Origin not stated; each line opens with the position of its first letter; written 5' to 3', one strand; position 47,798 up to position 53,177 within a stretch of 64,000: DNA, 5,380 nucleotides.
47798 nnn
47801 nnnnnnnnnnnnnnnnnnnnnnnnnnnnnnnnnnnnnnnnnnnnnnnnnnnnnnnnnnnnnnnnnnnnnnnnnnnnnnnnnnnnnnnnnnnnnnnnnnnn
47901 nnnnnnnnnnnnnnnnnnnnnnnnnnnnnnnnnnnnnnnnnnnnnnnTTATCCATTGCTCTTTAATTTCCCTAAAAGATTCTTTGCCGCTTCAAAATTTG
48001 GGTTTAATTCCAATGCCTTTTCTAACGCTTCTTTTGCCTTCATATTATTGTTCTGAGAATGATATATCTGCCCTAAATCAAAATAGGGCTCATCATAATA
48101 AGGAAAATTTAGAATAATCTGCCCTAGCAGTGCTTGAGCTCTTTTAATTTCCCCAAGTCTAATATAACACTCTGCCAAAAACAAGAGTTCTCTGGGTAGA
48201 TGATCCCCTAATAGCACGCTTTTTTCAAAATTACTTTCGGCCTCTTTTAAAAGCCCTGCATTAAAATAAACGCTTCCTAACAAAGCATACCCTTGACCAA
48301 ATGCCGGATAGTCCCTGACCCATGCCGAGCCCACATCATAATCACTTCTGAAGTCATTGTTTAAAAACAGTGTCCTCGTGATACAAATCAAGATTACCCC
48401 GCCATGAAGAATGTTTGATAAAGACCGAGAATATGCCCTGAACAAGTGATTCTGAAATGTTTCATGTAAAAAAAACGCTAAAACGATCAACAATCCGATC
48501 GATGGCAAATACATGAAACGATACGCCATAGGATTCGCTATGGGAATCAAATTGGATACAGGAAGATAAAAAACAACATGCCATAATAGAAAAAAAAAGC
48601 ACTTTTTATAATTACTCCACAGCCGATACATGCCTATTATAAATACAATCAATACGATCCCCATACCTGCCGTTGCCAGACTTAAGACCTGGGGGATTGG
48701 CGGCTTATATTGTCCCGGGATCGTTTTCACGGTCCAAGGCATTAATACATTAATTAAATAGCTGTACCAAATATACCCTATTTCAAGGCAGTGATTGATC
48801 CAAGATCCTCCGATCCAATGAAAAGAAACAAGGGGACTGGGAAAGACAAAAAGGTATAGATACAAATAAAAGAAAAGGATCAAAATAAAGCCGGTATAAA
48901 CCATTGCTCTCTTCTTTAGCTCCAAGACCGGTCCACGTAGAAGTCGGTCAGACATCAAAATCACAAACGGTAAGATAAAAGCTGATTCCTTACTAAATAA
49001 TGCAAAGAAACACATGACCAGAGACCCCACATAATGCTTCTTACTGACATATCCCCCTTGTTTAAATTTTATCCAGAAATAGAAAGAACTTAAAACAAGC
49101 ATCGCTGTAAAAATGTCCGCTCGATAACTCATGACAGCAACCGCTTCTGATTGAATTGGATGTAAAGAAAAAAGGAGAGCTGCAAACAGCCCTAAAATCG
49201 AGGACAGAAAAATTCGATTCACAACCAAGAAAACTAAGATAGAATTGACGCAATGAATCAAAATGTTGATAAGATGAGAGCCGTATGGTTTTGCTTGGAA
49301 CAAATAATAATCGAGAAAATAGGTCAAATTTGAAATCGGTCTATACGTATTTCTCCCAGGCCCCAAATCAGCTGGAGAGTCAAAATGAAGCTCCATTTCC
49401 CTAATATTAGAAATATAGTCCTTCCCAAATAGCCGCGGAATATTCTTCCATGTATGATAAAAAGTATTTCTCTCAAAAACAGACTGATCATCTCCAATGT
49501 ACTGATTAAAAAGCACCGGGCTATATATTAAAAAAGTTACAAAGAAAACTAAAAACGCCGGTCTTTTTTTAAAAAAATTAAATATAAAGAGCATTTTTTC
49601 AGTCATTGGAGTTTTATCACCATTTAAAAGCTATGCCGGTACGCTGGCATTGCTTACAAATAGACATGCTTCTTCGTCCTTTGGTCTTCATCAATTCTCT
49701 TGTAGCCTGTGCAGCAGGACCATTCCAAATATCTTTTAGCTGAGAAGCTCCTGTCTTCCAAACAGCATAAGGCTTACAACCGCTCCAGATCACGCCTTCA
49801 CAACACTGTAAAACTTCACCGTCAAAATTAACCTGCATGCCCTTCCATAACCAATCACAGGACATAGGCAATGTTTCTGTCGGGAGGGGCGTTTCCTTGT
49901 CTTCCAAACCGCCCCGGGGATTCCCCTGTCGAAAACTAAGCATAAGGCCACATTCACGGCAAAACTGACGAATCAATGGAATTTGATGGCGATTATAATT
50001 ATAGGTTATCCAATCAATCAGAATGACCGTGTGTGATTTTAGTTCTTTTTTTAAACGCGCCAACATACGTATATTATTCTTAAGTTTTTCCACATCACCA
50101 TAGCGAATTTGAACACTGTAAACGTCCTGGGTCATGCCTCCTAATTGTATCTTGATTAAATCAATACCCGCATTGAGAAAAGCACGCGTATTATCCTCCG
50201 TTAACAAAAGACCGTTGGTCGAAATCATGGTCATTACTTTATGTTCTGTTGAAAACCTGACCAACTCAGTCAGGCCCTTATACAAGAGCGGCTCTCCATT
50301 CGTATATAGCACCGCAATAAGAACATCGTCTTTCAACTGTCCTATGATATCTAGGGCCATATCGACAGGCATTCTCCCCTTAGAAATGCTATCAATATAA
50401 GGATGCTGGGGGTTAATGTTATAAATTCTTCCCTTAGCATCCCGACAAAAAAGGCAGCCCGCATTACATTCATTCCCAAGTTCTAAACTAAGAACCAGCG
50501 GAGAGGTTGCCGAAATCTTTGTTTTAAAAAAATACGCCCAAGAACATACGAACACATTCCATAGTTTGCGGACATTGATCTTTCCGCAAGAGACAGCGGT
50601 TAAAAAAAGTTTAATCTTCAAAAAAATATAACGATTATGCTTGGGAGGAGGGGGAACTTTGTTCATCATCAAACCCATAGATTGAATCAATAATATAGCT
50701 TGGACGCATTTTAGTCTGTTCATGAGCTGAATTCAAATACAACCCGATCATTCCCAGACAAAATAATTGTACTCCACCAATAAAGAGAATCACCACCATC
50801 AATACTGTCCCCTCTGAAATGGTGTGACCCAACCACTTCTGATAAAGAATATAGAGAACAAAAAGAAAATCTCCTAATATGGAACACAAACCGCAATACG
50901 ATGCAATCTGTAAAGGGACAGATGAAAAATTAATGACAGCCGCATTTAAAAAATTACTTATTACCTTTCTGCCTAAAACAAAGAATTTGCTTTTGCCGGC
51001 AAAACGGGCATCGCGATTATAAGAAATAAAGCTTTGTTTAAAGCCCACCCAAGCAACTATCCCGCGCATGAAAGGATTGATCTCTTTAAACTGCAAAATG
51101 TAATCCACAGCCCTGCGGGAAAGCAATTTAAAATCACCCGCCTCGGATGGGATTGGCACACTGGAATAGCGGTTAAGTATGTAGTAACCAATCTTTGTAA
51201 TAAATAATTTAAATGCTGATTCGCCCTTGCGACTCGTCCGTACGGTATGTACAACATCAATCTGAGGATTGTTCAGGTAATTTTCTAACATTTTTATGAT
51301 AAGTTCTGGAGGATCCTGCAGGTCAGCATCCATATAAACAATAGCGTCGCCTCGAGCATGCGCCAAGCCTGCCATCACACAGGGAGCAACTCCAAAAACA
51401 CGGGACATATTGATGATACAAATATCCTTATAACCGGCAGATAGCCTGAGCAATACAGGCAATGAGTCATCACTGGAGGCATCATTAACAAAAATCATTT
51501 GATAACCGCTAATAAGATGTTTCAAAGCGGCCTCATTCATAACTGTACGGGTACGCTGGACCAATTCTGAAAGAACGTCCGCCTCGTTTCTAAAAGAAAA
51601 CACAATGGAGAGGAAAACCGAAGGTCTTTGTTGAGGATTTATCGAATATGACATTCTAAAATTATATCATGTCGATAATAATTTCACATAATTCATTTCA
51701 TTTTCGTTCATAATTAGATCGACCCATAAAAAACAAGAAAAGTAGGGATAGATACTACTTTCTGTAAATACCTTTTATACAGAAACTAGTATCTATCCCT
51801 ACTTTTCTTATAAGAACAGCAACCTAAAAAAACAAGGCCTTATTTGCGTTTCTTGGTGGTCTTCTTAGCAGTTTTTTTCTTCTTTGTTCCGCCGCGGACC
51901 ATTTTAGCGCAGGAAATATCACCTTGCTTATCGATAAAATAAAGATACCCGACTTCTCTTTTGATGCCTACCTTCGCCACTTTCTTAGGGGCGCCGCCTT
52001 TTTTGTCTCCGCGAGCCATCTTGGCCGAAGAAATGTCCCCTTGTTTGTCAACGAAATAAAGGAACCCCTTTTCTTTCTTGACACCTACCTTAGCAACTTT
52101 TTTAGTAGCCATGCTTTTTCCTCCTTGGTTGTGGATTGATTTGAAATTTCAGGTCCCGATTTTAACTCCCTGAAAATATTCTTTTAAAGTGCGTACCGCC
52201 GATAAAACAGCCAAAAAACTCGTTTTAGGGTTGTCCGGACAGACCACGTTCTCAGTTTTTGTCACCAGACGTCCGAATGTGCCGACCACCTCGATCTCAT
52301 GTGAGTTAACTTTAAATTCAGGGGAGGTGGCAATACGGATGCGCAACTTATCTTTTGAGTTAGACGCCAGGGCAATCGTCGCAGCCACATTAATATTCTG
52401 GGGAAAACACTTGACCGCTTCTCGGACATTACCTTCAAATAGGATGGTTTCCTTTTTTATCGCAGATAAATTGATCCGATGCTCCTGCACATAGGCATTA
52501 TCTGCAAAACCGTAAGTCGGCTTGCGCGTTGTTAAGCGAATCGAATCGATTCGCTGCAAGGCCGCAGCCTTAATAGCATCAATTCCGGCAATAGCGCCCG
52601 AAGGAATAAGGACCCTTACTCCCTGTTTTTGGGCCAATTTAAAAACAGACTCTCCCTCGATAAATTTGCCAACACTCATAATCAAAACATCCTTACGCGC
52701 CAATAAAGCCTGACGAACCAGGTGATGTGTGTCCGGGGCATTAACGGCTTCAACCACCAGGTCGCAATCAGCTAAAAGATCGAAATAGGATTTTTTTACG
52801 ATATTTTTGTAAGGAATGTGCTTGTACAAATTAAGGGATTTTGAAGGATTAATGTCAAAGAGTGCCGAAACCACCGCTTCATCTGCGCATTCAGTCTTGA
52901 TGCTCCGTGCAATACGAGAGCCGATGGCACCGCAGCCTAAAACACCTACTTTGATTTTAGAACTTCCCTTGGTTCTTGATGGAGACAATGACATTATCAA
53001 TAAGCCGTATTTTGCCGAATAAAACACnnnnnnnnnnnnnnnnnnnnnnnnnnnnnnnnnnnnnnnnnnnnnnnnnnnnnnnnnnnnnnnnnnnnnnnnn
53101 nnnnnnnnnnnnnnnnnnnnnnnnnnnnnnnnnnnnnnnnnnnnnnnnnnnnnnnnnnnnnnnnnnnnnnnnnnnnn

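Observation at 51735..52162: Stand-alone gene for a 90-aa basic protein built from two near-identical 39-aa repeats, with a strong SD and an exceptionally long terminator hairpin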

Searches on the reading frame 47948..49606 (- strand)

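Call 59: search_protein_families(library=pfam, proteins=[window:47948-49606:-], max_evalue=0.001)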
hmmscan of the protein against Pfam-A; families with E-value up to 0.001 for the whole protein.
window:47948-49606:- (552 aa): 11 families
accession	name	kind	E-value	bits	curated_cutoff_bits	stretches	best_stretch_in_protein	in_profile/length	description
PF13181.12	TPR_8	-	1.9e-12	46.7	25.7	1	507-537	3-33/34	Tetratricopeptide repeat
PF00515.34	TPR_1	-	4.4e-11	42.5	27.8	1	508-538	4-34/34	Tetratricopeptide repeat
PF07719.23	TPR_2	-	6.8e-11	41.9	27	1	507-537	3-33/34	Tetratricopeptide repeat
PF14559.12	TPR_19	-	4.2e-09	37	25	0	453-500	7-54/68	Tetratricopeptide repeat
PF13428.12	TPR_14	-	1.1e-08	35.3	23.5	0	471-514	1-44/44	Tetratricopeptide repeat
PF13424.12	TPR_12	-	7.6e-07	29.7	30.1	0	476-534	8-74/77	Tetratricopeptide repeat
PF13174.12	TPR_6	-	1.6e-06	28.8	26.3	0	477-502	6-31/33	Tetratricopeptide repeat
PF13431.12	TPR_17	-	0.00012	22.5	24.4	0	497-525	5-33/34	Tetratricopeptide repeat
PF23914.1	TPR_CcmH_CycH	-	0.00012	22.3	42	0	511-541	56-86/158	Cytochrome c-type biogenesis protein H TPR domain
PF13414.12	TPR_11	-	0.00028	21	26.8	1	512-548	1-37/42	TPR repeat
PF12895.13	ANAPC3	-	0.00079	20.1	27.2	0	452-497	4-49/82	Anaphase-promoting complex, cyclosome, subunit 3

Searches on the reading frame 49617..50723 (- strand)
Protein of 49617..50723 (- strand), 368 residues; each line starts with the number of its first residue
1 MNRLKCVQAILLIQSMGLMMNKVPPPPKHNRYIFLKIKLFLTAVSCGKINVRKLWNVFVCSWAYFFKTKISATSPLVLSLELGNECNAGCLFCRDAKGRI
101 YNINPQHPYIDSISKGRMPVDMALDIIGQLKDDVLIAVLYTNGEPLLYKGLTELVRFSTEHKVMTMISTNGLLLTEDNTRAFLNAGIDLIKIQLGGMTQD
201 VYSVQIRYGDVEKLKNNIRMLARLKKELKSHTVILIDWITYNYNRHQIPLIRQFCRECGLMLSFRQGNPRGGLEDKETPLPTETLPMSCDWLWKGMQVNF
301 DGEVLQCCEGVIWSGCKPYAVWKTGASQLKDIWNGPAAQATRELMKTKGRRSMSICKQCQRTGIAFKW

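Call 59: search_protein_families(library=pfam, proteins=[window:49617-50723:-], max_evalue=0.001)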
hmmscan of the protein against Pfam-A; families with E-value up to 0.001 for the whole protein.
window:49617-50723:- (368 aa): 2 families
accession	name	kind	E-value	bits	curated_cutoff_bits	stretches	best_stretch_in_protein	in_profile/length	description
PF04055.27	Radical_SAM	-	1e-12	49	29.5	1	81-234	2-150/166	Radical SAM superfamily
PF13186.11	SPASM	-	2.7e-08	34.4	21.5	1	289-360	1-67/67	Iron-sulfur cluster-binding domain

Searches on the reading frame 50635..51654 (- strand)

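Call 59: search_protein_families(library=pfam, proteins=[window:50635-51654:-], max_evalue=0.001)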
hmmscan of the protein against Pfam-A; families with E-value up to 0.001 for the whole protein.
window:50635-51654:- (339 aa): 3 families
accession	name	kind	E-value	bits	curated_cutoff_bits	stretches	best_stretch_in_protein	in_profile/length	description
PF00535.33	Glycos_transf_2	-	2.2e-21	76.9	23.3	1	16-184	1-165/168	Glycosyl transferase family 2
PF10111.15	Glyco_tranf_2_2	-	4.1e-05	23.6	27.3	1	50-140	29-125/276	Glycosyltransferase like family 2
PF13641.12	Glyco_tranf_2_3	-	0.00036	21.1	27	1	35-191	17-179/230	Glycosyltransferase like family 2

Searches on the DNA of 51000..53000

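Call 22: search_rna_families(source=window, start=51000, end=53000, threshold=evalue, max_evalue=1)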
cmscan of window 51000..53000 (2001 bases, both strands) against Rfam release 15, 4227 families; matches with E-value up to 1: 18.
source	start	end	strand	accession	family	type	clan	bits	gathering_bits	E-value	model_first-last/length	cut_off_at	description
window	51733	51810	-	RF03814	mir-2797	Gene; miRNA;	-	40.1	74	1.3e-05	1-77/77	no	mir-2797 microRNA precursor family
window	51736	51808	-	RF03306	mir-3923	Gene; miRNA;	-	40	94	1.5e-05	1-83/83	no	mir-3923 microRNA precursor family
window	51733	51811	-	RF03769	mir-3913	Gene; miRNA;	-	36.4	100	4.9e-05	13-88/100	no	mir-3913 microRNA precursor family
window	51741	51854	+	RF02450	ncr1175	Gene; sRNA;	-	35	60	0.00052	1-110/110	no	Bacillus sRNA ncr1175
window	51736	51809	+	RF00104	mir-10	Gene; miRNA;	-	33.5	47.5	9.8e-06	1-74/74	no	mir-10 microRNA precursor family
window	51724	51816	+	RF04097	MIR2630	Gene; miRNA;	-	32.8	144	0.00036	1-229/229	no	MIR2630 microRNA precursor family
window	51745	51884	+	RF04312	trpB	Cis-reg;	-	32.4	59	0.041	1-107/107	no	trpB ncRNA motif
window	51739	51854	-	RF04342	Plastid-psbA-1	Cis-reg;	CL00153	31.6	54.3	0.13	1-114/114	no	Plastid-psbA-1 3UTR RNA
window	51739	51805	-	RF01028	mir-633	Gene; miRNA;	-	29.2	90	0.0019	12-72/85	no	mir-633 microRNA precursor family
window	51738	51864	-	RF00426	SCARNA15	Gene; snRNA; snoRNA; scaRNA;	CL00019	28.1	65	0.014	1-128/128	no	Small Cajal body specific RNA 15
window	51738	51865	-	RF02815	Lig_thermometer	Cis-reg; thermoregulator;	-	24.5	51.5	0.94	1-205/205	no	Lig 5' UTR thermometer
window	51731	51814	-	RF04139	MIR841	Gene; miRNA;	-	24.4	200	0.033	1-212/212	no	MIR841 microRNA precursor family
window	51726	51813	-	RF00834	mir-268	Gene; miRNA;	-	22.6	47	0.43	1-89/89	no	mir-268 microRNA precursor family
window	51731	51805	-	RF01461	rli24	Gene; sRNA;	-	22.2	100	0.34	1-158/158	no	Listeria sRNA rli22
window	51729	51814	-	RF00464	mir-92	Gene; miRNA;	CL00137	19.8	47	0.093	1-80/80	no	mir-92 microRNA precursor family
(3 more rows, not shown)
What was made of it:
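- Tried and rejected: These are generic long-hairpin (miRNA precursor) matches below threshold (call 22).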

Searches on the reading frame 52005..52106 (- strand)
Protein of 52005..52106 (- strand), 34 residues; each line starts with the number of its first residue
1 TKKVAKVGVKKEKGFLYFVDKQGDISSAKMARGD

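Call 72: search_solved_structures(query=A5, max_evalue=10, show_alignments=5)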
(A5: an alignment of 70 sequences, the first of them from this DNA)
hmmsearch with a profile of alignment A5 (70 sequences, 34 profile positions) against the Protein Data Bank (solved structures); distinct sequences matched with E-value up to 10: 1.
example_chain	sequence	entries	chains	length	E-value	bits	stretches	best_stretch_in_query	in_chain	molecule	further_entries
1s12_A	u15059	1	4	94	1.2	12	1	5-16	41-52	hypothetical protein TM1457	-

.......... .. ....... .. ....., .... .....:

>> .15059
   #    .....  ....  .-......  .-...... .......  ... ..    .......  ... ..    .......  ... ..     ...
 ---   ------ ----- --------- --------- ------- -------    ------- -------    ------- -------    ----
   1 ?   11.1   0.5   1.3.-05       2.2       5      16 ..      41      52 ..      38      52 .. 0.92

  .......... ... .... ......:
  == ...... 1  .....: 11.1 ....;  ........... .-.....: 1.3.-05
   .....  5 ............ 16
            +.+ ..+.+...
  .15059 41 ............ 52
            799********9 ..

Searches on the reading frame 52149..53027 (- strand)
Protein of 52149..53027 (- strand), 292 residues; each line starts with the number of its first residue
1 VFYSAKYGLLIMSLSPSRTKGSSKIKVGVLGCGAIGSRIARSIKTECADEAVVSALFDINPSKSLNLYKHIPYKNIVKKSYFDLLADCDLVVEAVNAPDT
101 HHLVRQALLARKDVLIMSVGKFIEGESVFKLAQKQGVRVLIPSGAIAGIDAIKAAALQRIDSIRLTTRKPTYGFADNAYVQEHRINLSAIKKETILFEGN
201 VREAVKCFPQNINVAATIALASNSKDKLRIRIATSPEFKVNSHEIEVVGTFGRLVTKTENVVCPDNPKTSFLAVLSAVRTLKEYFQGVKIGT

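Call 59: search_protein_families(library=pfam, proteins=[window:52149-53027:-], max_evalue=0.001)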
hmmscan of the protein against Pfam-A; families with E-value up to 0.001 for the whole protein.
window:52149-53027:- (292 aa): 5 families
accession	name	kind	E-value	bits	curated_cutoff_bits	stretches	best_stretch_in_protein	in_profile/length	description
PF01958.23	Asp_DH_C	-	7.3e-29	100.3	27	1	191-278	2-89/89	Aspartate dehydrogenase, C-terminal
PF03447.22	NAD_binding_3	-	1.4e-10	42.3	24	1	31-142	1-116/116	Homoserine dehydrogenase, NAD binding domain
PF01408.29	GFO_IDH_MocA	-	6.2e-07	30.6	24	1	25-139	1-116/120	Oxidoreductase family, NAD-binding Rossmann fold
PF02826.25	2-Hacid_dh_C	-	6.5e-05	22.8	25.1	1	23-111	35-116/178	D-isomer specific 2-hydroxyacid dehydrogenase, NAD binding domain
PF00899.27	ThiF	-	0.00081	19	28.1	0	50-125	77-148/238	ThiF family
